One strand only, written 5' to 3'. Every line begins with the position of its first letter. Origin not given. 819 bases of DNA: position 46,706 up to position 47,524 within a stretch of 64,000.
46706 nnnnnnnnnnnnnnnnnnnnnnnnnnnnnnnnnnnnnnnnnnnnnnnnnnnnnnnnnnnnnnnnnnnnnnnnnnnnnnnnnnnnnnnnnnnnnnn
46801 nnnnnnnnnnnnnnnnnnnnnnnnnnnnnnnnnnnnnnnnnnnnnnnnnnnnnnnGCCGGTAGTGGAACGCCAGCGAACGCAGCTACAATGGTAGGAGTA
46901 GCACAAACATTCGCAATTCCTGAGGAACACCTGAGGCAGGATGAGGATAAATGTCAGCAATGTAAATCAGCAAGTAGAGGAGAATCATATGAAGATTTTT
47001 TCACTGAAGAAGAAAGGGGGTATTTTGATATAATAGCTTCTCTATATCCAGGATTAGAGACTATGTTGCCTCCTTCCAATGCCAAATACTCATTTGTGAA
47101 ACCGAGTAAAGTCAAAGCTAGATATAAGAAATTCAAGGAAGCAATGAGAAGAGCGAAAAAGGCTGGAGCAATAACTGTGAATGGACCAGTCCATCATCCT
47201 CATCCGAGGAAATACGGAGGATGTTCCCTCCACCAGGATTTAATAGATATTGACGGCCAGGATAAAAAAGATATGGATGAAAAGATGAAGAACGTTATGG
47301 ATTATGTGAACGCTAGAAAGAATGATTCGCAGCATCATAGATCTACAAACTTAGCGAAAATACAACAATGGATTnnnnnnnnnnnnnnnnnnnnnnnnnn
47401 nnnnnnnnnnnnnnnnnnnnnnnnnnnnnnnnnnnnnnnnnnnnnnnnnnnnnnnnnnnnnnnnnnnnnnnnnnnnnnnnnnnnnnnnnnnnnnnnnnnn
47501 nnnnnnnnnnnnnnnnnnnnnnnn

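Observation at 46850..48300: Low-GC toxin-domain plus immunity island grafted in frame onto a PAAR-like carrier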

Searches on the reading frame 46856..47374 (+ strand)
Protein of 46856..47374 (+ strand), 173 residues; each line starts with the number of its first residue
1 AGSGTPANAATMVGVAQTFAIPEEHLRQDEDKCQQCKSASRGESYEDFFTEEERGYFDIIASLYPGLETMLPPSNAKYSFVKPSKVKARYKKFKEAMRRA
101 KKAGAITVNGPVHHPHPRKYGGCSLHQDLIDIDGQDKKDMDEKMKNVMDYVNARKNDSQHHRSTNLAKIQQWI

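Call 5: search_protein_families(library=pfam, max_evalue=10, proteins=[window:46856-47374:+])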
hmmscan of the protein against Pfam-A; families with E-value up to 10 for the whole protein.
window:46856-47374:+ (173 aa): 0 families

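Call 7: search_solved_structures(query=window:46856-47374:+, max_evalue=10)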
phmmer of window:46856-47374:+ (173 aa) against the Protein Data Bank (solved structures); distinct sequences matched with E-value up to 10: 1.
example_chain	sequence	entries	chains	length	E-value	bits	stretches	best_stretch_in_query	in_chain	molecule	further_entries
1od6_A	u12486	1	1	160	0.51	13.3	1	59-88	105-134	PHOSPHOPANTETHEINE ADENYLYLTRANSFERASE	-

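Call 8: find_homologous_proteins(query=window:46856-47374:+, max_evalue=0.01)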
Query window:46856-47374:+: 21 candidates shared short words with the query, none scored E <= 0.01.
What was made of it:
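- Tried and rejected: Word-index homology search with the C-terminal domain alone found nothing (call 8).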

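Call 22: search_solved_structures(query=A3, max_evalue=10, show_alignments=3)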
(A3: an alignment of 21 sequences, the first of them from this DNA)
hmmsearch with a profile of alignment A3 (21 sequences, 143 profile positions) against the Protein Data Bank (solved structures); distinct sequences matched with E-value up to 10: 4.
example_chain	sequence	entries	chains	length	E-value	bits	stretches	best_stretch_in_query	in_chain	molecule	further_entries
3h32_B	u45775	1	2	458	0.3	14.6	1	34-137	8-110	Fibrinogen beta chain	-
3ghg_B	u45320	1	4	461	0.3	14.5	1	34-137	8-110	Fibrinogen beta chain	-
8ga8_H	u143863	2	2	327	0.33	14.4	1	28-70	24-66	Transcriptional regulatory protein SDS3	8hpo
9v2v_F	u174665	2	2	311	0.45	14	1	29-70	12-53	Transcriptional regulatory protein SDS3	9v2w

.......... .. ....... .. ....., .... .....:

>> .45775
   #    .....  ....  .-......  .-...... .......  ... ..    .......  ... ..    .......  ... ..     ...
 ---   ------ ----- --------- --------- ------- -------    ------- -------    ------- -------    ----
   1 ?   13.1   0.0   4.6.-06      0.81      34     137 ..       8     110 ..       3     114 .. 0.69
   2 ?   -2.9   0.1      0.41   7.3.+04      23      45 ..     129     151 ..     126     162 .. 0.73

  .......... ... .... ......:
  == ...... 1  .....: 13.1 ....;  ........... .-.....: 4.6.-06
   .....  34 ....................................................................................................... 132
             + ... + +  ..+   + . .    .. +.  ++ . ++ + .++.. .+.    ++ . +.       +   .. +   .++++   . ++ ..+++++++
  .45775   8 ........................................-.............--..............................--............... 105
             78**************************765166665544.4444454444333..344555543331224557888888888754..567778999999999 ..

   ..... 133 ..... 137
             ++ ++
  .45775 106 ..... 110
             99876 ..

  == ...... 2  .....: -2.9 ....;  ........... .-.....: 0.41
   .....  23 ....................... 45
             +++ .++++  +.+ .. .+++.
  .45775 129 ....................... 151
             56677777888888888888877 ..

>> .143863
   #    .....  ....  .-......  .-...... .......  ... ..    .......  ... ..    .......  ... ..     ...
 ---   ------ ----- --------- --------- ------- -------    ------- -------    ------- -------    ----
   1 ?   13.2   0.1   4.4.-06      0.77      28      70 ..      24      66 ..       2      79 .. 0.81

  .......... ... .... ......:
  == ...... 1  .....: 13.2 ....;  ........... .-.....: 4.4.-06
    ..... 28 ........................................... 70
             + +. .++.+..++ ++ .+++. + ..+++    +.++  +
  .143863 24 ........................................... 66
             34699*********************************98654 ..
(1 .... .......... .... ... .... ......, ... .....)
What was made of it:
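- Tried and rejected: PDB sequence searches with the single domain and with the profile returned only noise: fibrinogen, SDS3 (calls 7, 22).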

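Call 23: search_protein_families(library=pfam, alignment_id=A3, max_evalue=10)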
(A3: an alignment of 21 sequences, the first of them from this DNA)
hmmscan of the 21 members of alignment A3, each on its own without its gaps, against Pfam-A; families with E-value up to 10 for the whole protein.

A. member 1, seq(159 aa): 0 families

B. families by the number of members that match (of 21 scanned): 8 families
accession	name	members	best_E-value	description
PF21349.2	RUBY_RBDX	6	0.013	Rubrerythrin, rubredoxin-like domain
PF08411.15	Exonuc_X-T_C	3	0.011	Exonuclease C-terminal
PF05488.18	PAAR_motif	1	0.012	PAAR motif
PF21431.3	Col-Pyo_DNase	1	0.062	Colicin/Pyocin-S2, DNase domain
PF15050.11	SCIMP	1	0.1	SCIMP protein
PF15144.11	DUF4576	1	0.16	Domain of unknown function (DUF4576)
PF08209.17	Sgf11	1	0.21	Sgf11 (transcriptional regulation protein)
PF10907.13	DUF2749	1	2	Protein of unknown function (DUF2749)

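Call 30: predict_structure(alignment_id=A3)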
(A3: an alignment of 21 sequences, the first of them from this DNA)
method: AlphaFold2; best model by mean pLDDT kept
length: 159 residues; sequences in the alignment: 21
mean_pLDDT: 90.0   pTM: 0.83
mean pLDDT of the five models: 90.0, 87.9, 76.0, 75.0, 72.5
residues with pLDDT >= 90: 91; 70-90: 67; 50-70: 1; < 50: 0
segments of 3 or more residues with pLDDT < 50: none
pLDDT, mean of each block of 10 residues (from residue 1): 80 82 89 97 97 93 90 90 91 86 83 89 93 94 92 96
secondary structure, 60 per line:
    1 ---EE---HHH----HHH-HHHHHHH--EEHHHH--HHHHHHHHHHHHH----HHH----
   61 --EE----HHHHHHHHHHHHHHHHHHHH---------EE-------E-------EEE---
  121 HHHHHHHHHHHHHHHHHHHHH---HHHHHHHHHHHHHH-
elements in order: H20-26 H31-34 H37-49 H69-88 E115-117 H121-141 H145-158
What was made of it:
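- The model's strand-strand-helix order around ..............266 (call 30).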

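Call 31: search_protein_representatives(alignment_id=A3)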
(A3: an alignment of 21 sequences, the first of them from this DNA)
Query: 21 sequences, 143 profile positions. Proteins with E-value up to 0.001 (for the whole library): 14; up to 1e-10: 14; up to 1e-30: 9. The best 14 are listed.
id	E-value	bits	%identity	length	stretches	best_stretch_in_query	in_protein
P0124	5.0e-67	240.8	-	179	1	1-142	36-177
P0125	2.2e-57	209.6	-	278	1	5-142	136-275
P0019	2.5e-55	202.9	-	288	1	1-142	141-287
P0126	3.5e-48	179.7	-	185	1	2-142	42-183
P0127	7.1e-41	156.0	-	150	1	2-143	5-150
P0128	1.5e-40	155.0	-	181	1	11-141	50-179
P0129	7.1e-39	149.5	-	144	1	6-142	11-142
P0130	3.2e-34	134.5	-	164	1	6-141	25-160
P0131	4.2e-32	127.6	-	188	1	12-142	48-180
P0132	1.7e-29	119.1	-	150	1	12-142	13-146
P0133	2.9e-29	118.4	-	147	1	7-142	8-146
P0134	2.3e-27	112.2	-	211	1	6-132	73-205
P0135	1.1e-25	106.8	-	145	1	53-141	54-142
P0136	8.4e-22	94.2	-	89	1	58-142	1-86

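Call 34: fold_search(model_id=the predicted structure, library=pdb)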
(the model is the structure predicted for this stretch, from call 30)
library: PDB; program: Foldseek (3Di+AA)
matches with E <= 10: 77; with E <= 0.001: 0
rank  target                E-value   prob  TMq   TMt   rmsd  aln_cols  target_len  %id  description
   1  5iqe_B                4.8e-01  0.08  0.22  0.14  18.1       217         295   12  Aminoglycoside Phosphotransferase (2'')-Ia (CTD of AAC(6')-Ie/APH(2'')-Ia) in complex with GMPPNP, Magnesium, and Neom (released 2016-05-25)
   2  6cgd_D                5.4e-01  0.10  0.22  0.13  19.1       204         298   13  Aminoglycoside Phosphotransferase (2'')-Ia in complex with GMPPNP, Magnesium, and Amikacin (released 2018-04-11)
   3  5byl_D                5.7e-01  0.09  0.22  0.13  18.7       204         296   13  Aminoglycoside Phosphotransferase (2'')-Ia (CTD of AAC(6')-Ie/APH(2'')-Ia) in complex with GMPPCP and Magnesium (released 2016-05-25)
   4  6c5u_D                5.7e-01  0.08  0.23  0.14  18.0       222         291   10  Aminoglycoside Phosphotransferase (2'')-Ia in complex with GMPPNP, Magnesium, and Ribostamycin, Alternate form (released 2018-04-11)
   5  5iqa_B                5.7e-01  0.08  0.22  0.14  17.8       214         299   12  Aminoglycoside Phosphotransferase (2'')-Ia (CTD of AAC(6')-Ie/APH(2'')-Ia) in complex with GMPPNP and Magnesium (released 2016-05-25)
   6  6ch4_B                6.1e-01  0.09  0.22  0.13  18.0       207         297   12  Aminoglycoside Phosphotransferase (2'')-Ia S376N mutant in complex with GMPPNP and Magnesium (released 2018-04-11)
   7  5iqg_B                6.4e-01  0.09  0.22  0.13  18.9       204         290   13  Aminoglycoside Phosphotransferase (2'')-Ia (CTD of AAC(6')-Ie/APH(2'')-Ia) in complex with GDP, Magnesium, and Gentami (released 2016-05-25)
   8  4ork_C                6.8e-01  0.10  0.23  0.13  18.4       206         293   14  Crystal Structure of the Phosphotransferase Domain of the Bifunctional Aminoglycoside Resistance Enzyme AAC(6')-Ie-APH (released 2014-07-02)
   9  6cgg_B                6.8e-01  0.07  0.22  0.13  17.6       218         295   11  Aminoglycoside Phosphotransferase (2'')-Ia in complex with GMPPNP, Magnesium, and Arbekacin (released 2018-04-11)
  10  6ch4_C                6.8e-01  0.07  0.22  0.14  17.6       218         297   11  Aminoglycoside Phosphotransferase (2'')-Ia S376N mutant in complex with GMPPNP and Magnesium (released 2018-04-11)
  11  5iqa_D                6.8e-01  0.07  0.23  0.14  18.0       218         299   12  Aminoglycoside Phosphotransferase (2'')-Ia (CTD of AAC(6')-Ie/APH(2'')-Ia) in complex with GMPPNP and Magnesium (released 2016-05-25)
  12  5iqe_D                6.8e-01  0.06  0.23  0.14  18.0       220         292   10  Aminoglycoside Phosphotransferase (2'')-Ia (CTD of AAC(6')-Ie/APH(2'')-Ia) in complex with GMPPNP, Magnesium, and Neom (released 2016-05-25)
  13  6c5u_C                7.2e-01  0.07  0.22  0.14  17.8       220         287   12  Aminoglycoside Phosphotransferase (2'')-Ia in complex with GMPPNP, Magnesium, and Ribostamycin, Alternate form (released 2018-04-11)
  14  6cgg_C                7.2e-01  0.07  0.22  0.13  17.9       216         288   11  Aminoglycoside Phosphotransferase (2'')-Ia in complex with GMPPNP, Magnesium, and Arbekacin (released 2018-04-11)
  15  6cey_C                7.2e-01  0.07  0.22  0.14  17.8       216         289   12  Aminoglycoside Phosphotransferase (2'')-Ia in complex with GMPPNP, Magnesium, and Lividomycin moieties (released 2018-04-11)
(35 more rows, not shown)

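Call 43: find_encoding_contigs(protein=P0130, flank=6000, max_places=3)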
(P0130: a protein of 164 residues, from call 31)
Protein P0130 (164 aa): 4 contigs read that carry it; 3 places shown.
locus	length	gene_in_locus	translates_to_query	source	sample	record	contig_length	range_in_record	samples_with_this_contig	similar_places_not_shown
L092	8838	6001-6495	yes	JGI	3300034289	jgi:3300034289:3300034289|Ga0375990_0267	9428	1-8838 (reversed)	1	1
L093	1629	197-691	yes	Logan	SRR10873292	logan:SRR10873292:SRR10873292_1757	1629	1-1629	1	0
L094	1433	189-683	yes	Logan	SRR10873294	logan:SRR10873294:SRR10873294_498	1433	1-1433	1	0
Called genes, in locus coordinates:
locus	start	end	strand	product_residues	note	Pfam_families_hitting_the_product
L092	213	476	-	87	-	-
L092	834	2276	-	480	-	-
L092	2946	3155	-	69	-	-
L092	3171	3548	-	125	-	-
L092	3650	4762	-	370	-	PF13175:AAA_15, PF13476:AAA_23 (faint), PF13304:AAA_21, PF13175:AAA_15, PF12476:DUF3696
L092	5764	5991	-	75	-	-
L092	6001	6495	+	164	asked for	-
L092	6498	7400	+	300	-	-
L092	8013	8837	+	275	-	?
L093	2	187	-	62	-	?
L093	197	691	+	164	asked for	-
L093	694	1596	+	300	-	-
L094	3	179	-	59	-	?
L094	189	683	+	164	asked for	-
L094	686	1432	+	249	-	?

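Call 44: find_encoding_contigs(protein=P0134, flank=6000, max_places=3)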
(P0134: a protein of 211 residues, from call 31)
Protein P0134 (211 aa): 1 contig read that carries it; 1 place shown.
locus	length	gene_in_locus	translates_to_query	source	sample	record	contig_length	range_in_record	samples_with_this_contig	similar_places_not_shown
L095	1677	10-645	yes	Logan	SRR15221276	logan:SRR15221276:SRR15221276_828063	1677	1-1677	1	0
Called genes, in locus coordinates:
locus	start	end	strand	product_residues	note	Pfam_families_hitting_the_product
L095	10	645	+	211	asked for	PF13665:Tox-PAAR-like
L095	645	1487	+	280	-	-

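Call 71: fold_search(model_id=the predicted structure, library=viral)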
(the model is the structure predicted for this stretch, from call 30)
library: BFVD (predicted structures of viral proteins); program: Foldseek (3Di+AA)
matches with E <= 10: 51; with E <= 0.001: 0
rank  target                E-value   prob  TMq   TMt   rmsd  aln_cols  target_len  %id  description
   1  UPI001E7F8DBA         1.3e+00  0.04  0.16  0.13  20.9       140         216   12  (no name look-up for this kind of identifier)
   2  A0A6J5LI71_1          1.5e+00  0.09  0.24  0.07  14.5       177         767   13  Large polyvalent protein associated domain-containing protein [uncultured Caudovirales phage]
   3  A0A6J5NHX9            2.0e+00  0.10  0.20  0.03  14.1       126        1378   10  Uncharacterized protein [uncultured Caudovirales phage]
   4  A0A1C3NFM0            2.7e+00  0.03  0.18  0.15  16.8       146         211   13  (no name in the UniProt tables at hand)
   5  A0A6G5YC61            2.9e+00  0.04  0.16  0.24  20.6       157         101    8  (no name in the UniProt tables at hand)
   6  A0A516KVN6            3.4e+00  0.06  0.26  0.26  12.1       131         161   14  (no name in the UniProt tables at hand)
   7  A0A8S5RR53            3.6e+00  0.03  0.15  0.15  12.6       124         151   14  Uncharacterized protein [Siphoviridae sp. ctwNf2]
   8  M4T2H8                3.6e+00  0.03  0.23  0.23  22.2       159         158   11  Uncharacterized protein [Vibrio phage VBP47]
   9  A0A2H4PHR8            4.0e+00  0.03  0.16  0.20  13.8       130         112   12  (no name in the UniProt tables at hand)
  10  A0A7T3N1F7            5.1e+00  0.03  0.20  0.19  14.1       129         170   10  Uncharacterized protein [Arthrobacter phage Wollypog]
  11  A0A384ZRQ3            5.4e+00  0.02  0.16  0.06  14.4        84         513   20  Uncharacterized protein [Escherichia phage C130_2]
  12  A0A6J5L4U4            5.4e+00  0.01  0.13  0.12  26.0       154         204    7  DUF4376 domain-containing protein [uncultured Caudovirales phage]
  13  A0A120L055            5.7e+00  0.05  0.18  0.16  16.1       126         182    8  (no name in the UniProt tables at hand)
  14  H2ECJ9                5.7e+00  0.04  0.17  0.06  12.8       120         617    9  Putative ariadne-like ring finger protein [Megavirus courdo7]
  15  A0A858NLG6            6.1e+00  0.04  0.19  0.07  10.6        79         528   14  (no name in the UniProt tables at hand)
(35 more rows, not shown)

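Call 87: find_related_loci(query=A3, collection=metagenome_contigs, flank=4000)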
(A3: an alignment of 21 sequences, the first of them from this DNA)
Query A3 (159 aa) in metagenome_contigs; peptide patterns used: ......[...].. (x = any residue, [..] = any of these).
69 stretches matched a pattern; 5 encode a relative of the query (tblastn E <= 1e-3); 5 distinct loci.
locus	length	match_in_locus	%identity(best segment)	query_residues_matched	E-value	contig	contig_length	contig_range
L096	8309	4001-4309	39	17-116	4e-21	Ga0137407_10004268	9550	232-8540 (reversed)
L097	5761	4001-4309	39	17-116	4e-21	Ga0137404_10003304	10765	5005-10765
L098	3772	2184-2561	34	17-142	2e-19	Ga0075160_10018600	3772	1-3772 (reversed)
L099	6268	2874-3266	36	17-144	9e-19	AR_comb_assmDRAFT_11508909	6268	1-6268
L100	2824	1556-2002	32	1-150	3e-16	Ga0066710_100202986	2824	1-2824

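Call 90: search_dna_similar(query=window:46886-47374:+, collection=plasmids, mode=protein, max_evalue=0.001, max_rows=10)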
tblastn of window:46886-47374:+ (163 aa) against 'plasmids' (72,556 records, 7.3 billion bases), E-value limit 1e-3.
No match.

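Call 91: find_encoding_contigs(protein=P0132, flank=5000, max_places=2)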
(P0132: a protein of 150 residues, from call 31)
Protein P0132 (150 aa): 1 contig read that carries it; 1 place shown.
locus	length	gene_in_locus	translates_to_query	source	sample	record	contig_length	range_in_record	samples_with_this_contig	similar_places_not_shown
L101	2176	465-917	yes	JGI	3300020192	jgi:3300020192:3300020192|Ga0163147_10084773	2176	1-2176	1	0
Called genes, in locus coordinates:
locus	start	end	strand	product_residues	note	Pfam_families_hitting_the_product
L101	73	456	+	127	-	PF13665:Tox-PAAR-like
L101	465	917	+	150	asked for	-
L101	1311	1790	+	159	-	-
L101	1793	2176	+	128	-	?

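Call 92: find_encoding_contigs(protein=P0126, flank=5000, max_places=2)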
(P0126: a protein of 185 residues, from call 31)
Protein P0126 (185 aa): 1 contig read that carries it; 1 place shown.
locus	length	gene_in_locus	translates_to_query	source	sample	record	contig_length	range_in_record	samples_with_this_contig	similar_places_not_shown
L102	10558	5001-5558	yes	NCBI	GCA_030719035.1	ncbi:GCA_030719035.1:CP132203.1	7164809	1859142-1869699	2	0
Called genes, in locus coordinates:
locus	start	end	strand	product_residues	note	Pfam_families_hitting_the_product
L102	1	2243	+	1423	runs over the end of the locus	PF20148:DUF6531, PF25023:TEN_YD-shell, PF05593:RHS_repeat, PF25023:TEN_YD-shell, PF05593:RHS_repeat (weak), PF03527:RHS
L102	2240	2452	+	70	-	-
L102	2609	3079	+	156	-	-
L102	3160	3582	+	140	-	-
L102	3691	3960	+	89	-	PF18660:Tsi6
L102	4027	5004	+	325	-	PF13503:DUF4123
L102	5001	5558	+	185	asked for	-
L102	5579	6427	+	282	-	-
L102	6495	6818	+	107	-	-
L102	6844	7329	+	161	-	-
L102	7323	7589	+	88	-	-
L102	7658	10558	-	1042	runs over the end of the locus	PF00873:ACR_tran, PF03176:MMPL (weak), PF02355:SecD_SecF_C (faint)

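Call 93: find_encoding_contigs(protein=P0135, flank=5000, max_places=2)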
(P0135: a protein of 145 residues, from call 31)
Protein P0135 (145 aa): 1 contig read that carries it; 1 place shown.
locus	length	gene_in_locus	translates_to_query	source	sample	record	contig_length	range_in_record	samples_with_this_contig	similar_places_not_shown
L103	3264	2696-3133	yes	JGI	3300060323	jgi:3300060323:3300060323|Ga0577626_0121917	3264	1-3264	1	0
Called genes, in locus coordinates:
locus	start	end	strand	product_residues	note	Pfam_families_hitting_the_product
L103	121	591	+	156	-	PF20093:DUF6484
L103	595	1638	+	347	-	PF09937:DUF2169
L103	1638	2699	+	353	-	-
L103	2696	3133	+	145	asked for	-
